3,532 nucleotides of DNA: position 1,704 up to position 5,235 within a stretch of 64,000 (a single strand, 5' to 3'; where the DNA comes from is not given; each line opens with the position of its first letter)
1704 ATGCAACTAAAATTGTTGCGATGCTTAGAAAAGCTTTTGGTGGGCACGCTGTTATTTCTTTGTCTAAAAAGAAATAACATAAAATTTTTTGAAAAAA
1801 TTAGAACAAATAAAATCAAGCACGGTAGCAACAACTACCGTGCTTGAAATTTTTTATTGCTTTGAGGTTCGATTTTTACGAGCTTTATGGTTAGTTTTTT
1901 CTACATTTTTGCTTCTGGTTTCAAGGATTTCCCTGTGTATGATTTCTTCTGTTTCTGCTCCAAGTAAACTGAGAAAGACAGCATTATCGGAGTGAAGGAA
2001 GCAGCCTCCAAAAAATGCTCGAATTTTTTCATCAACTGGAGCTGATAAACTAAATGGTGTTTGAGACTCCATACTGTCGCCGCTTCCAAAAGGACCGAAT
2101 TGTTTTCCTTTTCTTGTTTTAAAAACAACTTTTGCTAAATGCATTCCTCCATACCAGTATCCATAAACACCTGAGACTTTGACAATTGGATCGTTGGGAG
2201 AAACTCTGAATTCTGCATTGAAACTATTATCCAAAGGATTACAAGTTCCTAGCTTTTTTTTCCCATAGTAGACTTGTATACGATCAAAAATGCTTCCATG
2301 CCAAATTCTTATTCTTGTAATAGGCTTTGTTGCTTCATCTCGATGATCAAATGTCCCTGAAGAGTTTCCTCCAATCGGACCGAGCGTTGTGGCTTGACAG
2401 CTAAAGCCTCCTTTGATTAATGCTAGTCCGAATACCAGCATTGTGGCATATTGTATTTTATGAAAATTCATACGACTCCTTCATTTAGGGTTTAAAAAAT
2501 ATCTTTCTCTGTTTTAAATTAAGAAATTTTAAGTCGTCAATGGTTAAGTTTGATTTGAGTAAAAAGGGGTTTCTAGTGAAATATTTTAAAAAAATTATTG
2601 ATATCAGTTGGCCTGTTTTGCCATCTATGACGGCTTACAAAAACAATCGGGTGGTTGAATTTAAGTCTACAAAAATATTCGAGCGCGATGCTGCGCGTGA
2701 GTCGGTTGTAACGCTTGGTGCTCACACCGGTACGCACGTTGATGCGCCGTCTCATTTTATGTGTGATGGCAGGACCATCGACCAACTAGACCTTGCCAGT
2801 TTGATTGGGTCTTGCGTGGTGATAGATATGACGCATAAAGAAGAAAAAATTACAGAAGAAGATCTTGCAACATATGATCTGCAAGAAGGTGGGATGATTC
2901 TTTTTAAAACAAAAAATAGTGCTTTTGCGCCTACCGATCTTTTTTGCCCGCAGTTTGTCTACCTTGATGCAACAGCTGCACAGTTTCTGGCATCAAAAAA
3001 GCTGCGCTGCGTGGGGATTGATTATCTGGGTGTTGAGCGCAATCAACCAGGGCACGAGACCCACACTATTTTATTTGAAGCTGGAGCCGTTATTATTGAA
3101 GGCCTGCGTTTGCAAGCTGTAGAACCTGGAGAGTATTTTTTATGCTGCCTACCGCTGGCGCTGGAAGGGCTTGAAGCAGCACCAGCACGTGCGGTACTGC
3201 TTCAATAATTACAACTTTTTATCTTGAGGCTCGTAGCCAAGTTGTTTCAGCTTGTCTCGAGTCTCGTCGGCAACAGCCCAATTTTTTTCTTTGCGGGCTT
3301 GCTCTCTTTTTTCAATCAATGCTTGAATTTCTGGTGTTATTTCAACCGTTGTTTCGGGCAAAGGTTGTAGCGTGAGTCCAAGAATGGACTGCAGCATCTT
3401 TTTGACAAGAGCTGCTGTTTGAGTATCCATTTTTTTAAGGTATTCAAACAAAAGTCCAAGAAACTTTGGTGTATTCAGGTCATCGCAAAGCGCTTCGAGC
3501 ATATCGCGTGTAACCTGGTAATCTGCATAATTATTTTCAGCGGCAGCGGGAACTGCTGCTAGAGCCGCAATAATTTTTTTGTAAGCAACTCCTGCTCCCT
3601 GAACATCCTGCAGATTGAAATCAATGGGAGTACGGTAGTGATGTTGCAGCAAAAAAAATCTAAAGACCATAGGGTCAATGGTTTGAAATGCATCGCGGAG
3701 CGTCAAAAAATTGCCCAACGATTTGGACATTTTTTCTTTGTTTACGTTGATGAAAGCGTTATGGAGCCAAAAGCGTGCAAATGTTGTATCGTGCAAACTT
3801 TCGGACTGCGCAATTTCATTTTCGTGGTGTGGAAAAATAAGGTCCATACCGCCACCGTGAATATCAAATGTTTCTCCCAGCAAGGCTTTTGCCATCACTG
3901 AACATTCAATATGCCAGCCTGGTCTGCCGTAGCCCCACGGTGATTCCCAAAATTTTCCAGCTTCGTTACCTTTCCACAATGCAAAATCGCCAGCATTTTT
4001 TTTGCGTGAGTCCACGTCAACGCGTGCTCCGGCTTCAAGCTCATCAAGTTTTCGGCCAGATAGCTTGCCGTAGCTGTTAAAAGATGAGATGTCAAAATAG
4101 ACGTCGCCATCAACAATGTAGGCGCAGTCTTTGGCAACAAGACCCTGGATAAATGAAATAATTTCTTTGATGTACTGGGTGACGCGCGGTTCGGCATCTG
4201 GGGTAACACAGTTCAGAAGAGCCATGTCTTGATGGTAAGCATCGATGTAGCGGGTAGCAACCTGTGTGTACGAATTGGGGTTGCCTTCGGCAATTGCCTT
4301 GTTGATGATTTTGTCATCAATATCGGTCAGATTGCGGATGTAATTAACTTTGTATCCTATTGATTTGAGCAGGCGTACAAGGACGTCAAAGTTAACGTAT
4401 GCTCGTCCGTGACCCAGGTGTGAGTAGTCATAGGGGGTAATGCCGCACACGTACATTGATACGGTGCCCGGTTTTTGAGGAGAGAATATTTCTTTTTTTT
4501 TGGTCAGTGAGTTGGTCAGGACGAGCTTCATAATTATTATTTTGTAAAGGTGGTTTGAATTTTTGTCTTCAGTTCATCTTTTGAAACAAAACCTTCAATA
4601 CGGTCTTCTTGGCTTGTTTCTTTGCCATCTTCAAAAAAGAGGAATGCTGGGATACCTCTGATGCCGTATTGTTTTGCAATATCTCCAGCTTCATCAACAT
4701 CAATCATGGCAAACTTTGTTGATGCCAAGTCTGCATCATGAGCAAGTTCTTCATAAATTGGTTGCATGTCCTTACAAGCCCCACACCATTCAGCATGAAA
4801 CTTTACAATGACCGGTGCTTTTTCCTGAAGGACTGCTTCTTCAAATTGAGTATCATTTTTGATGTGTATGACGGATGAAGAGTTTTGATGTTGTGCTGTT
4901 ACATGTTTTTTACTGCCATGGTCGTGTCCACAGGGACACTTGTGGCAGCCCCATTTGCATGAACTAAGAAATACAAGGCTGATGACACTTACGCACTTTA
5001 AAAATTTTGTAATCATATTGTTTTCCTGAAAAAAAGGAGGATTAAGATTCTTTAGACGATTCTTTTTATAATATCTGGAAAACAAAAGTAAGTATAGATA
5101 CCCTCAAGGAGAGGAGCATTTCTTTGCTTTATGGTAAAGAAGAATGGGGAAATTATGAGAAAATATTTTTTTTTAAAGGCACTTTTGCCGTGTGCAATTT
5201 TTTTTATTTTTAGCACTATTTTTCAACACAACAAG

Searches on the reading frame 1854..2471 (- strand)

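Call 62: search_protein_families(library=pfam, proteins=[window:1854-2471:-], max_evalue=0.001)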
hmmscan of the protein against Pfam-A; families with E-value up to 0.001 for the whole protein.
window:1854-2471:- (205 aa): 1 family
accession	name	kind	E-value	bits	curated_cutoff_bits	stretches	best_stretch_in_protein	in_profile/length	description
PF01419.22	Jacalin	-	1.2e-14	55.3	22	1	30-156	1-125/136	Jacalin-like lectin domain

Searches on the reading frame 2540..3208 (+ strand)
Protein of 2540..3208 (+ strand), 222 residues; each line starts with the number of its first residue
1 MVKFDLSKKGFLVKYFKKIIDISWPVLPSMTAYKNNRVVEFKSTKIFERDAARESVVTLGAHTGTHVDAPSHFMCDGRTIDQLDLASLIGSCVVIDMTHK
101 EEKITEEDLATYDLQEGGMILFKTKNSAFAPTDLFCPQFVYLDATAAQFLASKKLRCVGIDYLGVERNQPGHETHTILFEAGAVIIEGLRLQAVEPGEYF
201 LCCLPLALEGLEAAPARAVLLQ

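Call 62: search_protein_families(library=pfam, proteins=[window:2540-3208:+], max_evalue=0.001)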
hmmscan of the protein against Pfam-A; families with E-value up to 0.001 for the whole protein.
window:2540-3208:+ (222 aa): 1 family
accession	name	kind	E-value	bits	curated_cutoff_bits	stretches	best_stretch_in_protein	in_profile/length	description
PF04199.19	Cyclase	-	1.7e-26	93.6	23.1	1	20-166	1-141/142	Putative cyclase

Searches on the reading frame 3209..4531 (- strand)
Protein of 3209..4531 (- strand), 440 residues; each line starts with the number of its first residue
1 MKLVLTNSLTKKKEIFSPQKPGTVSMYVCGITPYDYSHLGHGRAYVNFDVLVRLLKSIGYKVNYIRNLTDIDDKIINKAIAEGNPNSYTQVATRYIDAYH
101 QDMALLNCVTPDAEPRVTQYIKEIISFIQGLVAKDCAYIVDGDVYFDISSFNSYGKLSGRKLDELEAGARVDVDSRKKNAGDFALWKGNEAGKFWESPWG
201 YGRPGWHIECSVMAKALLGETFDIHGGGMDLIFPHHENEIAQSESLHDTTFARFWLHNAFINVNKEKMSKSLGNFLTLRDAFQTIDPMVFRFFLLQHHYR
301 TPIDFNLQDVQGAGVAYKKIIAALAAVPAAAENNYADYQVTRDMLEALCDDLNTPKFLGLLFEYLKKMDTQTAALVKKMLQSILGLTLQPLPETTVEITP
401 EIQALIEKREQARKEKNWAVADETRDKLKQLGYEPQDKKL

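Call 62: search_protein_families(library=pfam, proteins=[window:3209-4531:-], max_evalue=0.001)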
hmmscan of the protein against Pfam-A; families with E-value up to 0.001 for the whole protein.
window:3209-4531:- (440 aa): 4 families
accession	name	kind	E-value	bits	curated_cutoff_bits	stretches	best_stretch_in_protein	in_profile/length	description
PF01406.26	tRNA-synt_1e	-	3.6e-125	417.8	27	1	16-311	2-297/301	tRNA synthetases class I (C) catalytic domain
PF09334.17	tRNA-synt_1g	-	8.1e-10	38.4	20.1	1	257-311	317-372/391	tRNA synthetases class I (M)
PF01921.24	tRNA-synt_1f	-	2.6e-08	33.6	27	1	261-329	276-345/360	tRNA synthetases class I (K)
PF23493.1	CysS_C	-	7.3e-07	29.6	23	1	397-433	3-39/51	Cysteinyl-tRNA ligase anticodon binding domain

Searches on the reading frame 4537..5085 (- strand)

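Call 62: search_protein_families(library=pfam, proteins=[window:4537-5085:-], max_evalue=0.001)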
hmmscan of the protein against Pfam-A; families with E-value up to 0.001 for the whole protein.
window:4537-5085:- (182 aa): 5 families
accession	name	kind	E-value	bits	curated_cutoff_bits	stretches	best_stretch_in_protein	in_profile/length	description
PF00085.26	Thioredoxin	-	1.3e-26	93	23.5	1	74-177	3-102/103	Thioredoxin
PF13098.12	Thioredoxin_2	-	3.7e-10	40.5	27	1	87-174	3-102/104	Thioredoxin-like domain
PF04756.19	OST3_OST6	-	3.5e-07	30.4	27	1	64-160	5-111/294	OST3 / OST6 family, transporter family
PF14595.12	Thioredoxin_9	-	4.1e-05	23.9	25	1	70-154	23-107/129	Thioredoxin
PF13899.12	Thioredoxin_7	-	9.3e-05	22.9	27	1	85-151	13-81/83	Thioredoxin-like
